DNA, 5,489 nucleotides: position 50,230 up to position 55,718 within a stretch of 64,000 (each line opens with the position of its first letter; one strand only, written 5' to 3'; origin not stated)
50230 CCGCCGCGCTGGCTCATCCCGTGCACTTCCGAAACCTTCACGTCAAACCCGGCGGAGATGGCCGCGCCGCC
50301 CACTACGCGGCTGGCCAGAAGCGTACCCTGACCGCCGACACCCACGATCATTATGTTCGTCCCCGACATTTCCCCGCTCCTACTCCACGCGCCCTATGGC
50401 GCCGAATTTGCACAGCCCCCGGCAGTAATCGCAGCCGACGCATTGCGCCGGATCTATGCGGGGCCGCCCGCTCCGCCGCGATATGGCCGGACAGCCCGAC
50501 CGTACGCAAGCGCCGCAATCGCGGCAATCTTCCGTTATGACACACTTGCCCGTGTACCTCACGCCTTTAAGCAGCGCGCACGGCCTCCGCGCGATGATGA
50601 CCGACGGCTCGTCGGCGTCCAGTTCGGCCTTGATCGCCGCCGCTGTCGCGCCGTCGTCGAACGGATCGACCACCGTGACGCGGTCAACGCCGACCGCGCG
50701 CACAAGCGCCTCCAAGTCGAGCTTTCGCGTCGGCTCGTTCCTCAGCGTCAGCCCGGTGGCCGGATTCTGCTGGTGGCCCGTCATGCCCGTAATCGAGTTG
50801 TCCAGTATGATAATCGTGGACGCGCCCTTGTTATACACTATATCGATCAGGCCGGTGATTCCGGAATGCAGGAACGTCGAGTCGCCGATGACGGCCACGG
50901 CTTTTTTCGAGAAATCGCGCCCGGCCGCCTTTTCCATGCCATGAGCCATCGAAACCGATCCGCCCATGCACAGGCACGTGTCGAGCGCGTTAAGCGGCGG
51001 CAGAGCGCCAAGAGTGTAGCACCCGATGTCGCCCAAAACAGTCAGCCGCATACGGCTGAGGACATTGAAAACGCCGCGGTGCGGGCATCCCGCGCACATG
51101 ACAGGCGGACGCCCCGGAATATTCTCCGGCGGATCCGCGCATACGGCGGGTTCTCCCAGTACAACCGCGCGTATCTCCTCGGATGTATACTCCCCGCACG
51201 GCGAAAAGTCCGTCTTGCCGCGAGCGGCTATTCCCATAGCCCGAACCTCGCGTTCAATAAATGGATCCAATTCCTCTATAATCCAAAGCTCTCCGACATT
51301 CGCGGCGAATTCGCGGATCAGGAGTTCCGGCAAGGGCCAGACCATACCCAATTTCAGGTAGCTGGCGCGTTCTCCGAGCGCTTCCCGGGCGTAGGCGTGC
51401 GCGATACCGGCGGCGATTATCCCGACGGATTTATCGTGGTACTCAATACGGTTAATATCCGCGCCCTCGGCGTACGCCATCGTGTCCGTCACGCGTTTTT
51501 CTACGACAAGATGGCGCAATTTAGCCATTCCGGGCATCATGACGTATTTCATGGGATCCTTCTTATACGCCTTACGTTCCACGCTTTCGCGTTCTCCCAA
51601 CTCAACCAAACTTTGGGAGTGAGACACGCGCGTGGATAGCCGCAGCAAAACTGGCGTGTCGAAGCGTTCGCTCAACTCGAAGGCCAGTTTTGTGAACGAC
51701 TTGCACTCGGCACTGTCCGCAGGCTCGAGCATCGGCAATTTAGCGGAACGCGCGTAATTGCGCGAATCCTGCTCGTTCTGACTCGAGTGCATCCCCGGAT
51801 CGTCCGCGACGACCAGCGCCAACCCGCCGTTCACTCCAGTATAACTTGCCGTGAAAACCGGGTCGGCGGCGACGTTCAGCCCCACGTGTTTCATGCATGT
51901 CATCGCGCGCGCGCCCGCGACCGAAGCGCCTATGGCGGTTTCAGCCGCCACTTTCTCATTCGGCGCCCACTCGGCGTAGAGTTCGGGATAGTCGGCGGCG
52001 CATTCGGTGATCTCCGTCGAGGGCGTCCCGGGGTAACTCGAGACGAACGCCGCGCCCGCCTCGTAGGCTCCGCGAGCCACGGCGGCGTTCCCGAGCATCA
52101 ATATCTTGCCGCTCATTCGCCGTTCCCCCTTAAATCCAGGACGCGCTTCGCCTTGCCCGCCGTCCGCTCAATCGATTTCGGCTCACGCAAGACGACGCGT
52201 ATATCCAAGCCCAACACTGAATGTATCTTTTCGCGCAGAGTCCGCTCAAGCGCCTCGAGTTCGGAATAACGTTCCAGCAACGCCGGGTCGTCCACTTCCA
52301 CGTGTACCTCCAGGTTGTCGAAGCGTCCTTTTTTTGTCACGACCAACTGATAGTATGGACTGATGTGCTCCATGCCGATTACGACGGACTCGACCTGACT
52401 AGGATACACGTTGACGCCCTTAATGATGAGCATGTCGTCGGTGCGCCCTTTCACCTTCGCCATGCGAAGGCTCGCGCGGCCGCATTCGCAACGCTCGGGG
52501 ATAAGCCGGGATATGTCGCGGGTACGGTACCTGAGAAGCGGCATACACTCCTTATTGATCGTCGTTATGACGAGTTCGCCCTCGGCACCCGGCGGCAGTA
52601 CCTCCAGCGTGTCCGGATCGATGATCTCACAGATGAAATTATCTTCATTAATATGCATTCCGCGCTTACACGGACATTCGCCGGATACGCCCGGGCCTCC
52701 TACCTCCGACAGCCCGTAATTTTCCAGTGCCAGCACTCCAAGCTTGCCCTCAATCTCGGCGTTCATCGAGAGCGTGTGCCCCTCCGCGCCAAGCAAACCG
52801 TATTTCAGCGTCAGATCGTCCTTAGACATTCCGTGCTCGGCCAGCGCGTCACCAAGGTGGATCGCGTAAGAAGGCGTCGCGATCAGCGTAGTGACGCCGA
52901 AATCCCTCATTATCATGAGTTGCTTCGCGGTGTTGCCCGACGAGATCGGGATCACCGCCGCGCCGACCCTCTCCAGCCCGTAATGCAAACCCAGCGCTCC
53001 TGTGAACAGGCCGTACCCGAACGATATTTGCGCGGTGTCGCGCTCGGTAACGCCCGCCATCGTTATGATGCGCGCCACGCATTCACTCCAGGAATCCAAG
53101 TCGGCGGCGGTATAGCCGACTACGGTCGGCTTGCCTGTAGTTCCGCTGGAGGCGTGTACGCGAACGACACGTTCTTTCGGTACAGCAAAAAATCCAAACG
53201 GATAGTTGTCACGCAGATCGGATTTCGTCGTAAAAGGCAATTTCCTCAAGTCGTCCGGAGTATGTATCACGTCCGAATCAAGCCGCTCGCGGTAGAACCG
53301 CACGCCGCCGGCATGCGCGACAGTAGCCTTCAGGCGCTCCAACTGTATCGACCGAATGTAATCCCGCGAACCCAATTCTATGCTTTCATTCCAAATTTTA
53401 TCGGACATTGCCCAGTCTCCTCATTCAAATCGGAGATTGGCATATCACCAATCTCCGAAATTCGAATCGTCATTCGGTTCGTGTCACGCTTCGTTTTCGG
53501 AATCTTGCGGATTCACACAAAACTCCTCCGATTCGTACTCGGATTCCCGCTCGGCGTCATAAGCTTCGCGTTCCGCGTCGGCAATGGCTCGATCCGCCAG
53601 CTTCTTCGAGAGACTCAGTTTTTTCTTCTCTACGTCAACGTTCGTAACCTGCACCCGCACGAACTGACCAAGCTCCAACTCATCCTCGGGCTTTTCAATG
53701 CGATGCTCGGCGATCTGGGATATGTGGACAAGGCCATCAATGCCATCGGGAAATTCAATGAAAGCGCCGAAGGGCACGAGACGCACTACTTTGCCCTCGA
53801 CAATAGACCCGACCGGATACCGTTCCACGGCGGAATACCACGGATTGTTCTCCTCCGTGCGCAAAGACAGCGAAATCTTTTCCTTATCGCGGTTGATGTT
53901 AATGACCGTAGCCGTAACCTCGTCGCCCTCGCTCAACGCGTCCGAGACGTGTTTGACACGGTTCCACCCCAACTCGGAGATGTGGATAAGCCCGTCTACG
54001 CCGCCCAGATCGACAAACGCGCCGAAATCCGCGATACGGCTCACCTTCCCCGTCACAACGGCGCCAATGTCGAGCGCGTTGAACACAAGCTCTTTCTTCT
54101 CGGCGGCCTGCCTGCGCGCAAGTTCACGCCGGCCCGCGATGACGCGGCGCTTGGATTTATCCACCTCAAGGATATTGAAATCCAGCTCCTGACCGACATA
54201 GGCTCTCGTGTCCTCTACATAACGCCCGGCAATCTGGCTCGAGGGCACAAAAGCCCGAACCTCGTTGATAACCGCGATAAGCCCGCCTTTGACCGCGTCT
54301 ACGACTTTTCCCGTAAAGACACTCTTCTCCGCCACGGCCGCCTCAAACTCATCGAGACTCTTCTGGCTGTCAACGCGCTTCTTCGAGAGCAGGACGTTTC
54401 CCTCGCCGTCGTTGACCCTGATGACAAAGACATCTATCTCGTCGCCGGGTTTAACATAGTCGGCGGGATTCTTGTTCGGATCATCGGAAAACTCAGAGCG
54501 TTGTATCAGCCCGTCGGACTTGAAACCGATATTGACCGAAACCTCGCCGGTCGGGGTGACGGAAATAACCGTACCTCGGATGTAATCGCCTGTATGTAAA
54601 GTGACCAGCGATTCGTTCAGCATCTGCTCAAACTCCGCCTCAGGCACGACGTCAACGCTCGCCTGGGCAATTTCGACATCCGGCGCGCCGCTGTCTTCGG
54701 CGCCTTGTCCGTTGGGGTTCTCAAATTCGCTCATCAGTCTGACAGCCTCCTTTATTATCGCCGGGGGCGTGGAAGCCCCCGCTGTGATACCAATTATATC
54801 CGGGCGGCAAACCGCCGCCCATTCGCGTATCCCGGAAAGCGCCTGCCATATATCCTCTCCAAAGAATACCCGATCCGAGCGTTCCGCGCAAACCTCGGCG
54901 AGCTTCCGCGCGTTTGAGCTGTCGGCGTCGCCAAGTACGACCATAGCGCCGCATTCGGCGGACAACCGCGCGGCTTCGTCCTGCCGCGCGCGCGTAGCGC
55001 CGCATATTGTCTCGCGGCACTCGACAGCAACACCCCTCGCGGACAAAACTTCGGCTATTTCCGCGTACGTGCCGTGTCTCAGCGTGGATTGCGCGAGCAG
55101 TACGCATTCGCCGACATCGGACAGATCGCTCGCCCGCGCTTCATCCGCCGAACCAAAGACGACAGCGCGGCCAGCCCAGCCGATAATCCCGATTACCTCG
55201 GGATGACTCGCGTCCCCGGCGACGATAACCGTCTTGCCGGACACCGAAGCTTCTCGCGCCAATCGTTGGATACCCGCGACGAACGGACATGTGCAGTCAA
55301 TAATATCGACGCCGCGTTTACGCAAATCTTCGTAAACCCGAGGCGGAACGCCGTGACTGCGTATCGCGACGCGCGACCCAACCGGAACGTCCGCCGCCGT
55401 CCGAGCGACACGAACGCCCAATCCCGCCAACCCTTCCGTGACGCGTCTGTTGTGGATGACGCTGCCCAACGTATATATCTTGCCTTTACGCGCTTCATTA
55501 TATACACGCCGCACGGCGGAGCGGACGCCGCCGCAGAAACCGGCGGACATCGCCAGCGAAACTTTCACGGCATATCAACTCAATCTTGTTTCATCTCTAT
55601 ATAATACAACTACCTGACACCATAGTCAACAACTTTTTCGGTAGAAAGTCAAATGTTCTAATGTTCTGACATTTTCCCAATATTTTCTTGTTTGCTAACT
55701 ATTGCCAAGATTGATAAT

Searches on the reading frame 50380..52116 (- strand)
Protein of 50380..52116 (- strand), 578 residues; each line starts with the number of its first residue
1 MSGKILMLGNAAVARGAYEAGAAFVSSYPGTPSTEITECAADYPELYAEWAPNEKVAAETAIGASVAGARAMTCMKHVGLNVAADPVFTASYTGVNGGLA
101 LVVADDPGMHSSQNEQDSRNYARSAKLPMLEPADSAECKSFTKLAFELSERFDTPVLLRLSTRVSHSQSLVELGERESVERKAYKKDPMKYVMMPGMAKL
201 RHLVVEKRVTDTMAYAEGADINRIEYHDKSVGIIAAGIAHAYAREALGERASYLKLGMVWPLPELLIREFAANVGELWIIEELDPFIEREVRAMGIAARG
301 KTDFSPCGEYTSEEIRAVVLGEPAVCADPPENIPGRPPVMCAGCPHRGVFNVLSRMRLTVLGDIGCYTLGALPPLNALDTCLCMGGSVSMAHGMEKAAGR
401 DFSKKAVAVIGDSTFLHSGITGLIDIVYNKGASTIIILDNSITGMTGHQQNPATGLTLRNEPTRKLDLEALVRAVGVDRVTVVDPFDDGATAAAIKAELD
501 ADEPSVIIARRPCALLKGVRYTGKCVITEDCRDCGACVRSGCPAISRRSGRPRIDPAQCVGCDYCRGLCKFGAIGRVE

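Call 57: search_protein_families(library=pfam, proteins=[window:50380-52116:-], max_evalue=0.00001)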
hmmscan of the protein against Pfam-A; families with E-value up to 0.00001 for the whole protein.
window:50380-52116:- (578 aa): 2 families
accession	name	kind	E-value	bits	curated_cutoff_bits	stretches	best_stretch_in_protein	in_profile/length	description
PF02775.26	TPP_enzyme_C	-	2.3e-23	83.1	21.9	1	363-508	1-150/151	Thiamine pyrophosphate enzyme, C-terminal TPP binding domain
PF01855.24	POR_N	-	2.8e-18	67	27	1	16-231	2-229/231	Pyruvate flavodoxin/ferredoxin oxidoreductase, thiamine diP-bdg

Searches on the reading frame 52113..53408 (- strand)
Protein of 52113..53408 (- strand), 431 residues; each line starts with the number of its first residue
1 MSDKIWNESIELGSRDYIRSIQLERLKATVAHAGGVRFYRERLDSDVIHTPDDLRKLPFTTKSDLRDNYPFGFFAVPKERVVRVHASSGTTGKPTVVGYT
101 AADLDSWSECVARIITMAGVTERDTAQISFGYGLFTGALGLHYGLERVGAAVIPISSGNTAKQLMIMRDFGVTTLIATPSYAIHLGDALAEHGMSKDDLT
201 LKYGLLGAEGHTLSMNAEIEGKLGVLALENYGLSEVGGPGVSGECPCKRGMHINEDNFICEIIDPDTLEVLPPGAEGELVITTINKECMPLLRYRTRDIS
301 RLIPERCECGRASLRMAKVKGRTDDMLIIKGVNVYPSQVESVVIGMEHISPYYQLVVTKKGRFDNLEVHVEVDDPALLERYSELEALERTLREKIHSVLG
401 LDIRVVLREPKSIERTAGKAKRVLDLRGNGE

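Call 57: search_protein_families(library=pfam, proteins=[window:52113-53408:-], max_evalue=0.00001)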
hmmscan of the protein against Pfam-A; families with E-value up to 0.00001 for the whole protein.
window:52113-53408:- (431 aa): 2 families
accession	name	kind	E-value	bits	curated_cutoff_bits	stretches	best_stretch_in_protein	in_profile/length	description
PF14535.12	AMP-binding_C_2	-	2e-28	98.9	25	1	331-427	1-96/96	AMP-binding enzyme C-terminal domain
PF00501.34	AMP-binding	-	1.9e-12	47.2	29.9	1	82-282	165-375/384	AMP-binding enzyme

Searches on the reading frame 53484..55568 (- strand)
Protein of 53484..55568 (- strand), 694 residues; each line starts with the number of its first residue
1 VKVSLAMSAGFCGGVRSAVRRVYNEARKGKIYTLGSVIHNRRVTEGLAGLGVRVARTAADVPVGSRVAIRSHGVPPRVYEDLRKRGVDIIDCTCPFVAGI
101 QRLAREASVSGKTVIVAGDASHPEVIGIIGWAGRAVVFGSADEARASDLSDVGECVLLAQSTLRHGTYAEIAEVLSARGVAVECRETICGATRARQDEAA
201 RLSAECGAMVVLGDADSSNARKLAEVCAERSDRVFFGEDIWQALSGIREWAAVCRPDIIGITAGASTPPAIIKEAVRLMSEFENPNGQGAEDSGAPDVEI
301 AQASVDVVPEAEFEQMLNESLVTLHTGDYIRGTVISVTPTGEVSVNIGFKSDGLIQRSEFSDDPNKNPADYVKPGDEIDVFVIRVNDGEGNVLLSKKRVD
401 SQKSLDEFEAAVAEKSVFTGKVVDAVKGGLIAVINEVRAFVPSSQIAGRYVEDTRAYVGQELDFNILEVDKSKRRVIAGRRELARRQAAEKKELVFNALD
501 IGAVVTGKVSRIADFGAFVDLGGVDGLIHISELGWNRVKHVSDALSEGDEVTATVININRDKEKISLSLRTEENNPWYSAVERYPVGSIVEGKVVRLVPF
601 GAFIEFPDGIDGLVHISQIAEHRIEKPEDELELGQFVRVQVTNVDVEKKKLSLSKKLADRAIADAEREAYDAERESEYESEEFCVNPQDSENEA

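Call 57: search_protein_families(library=pfam, proteins=[window:53484-55568:-], max_evalue=0.00001)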
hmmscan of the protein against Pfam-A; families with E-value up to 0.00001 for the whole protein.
window:53484-55568:- (694 aa): 5 families
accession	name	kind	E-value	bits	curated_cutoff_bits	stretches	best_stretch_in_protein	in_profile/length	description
PF02401.23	LYTB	-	8.4e-71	238.8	24.5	1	3-279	1-266/267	LytB protein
PF00575.29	S1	-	3.6e-66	219.9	22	4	501-570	4-74/74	S1 RNA binding domain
PF23459.1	S1_RRP5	-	7e-24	84.6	27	1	587-654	4-71/72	RRP5 S1 domain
PF13509.12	S1_2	-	4.8e-08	33.4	21.8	0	501-533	1-34/61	S1 domain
PF21710.3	Spt6_S1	-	1e-07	32.6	27.5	0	499-572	14-89/91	Spt6, S1/OB domain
